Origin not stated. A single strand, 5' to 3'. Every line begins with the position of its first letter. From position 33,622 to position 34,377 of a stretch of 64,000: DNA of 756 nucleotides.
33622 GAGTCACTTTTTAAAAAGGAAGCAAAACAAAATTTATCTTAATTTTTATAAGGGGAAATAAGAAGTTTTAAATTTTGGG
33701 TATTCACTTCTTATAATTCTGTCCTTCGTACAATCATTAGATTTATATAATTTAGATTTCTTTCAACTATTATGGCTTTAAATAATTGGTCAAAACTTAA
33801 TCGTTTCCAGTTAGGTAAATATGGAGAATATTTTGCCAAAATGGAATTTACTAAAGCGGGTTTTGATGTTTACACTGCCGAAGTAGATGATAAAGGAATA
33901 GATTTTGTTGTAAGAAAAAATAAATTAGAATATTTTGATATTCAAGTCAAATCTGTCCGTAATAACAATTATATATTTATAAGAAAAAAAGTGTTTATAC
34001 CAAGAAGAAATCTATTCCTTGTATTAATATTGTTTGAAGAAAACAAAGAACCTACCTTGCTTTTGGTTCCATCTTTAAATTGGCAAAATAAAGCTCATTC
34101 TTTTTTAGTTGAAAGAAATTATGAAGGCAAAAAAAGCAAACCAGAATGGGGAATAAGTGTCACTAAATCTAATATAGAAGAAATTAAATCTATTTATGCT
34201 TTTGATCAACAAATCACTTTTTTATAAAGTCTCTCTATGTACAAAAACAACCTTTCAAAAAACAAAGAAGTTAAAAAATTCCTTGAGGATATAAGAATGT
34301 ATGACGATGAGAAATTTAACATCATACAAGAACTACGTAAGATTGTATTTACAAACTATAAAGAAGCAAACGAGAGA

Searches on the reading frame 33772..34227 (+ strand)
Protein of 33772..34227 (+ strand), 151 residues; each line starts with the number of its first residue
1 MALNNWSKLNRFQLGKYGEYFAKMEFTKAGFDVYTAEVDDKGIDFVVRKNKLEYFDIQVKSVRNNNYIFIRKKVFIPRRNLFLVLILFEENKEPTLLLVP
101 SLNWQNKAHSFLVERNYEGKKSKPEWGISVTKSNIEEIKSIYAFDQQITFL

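Call 8: search_protein_families(library=pfam, proteins=[window:33772-34227:+], max_evalue=0.01)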
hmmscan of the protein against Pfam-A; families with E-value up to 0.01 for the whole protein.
window:33772-34227:+ (151 aa): 1 family
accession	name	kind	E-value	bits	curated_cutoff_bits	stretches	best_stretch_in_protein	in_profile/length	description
PF14280.11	DUF4365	-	0.00049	20.6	24.3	1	19-95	5-99/139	Domain of unknown function (DUF4365)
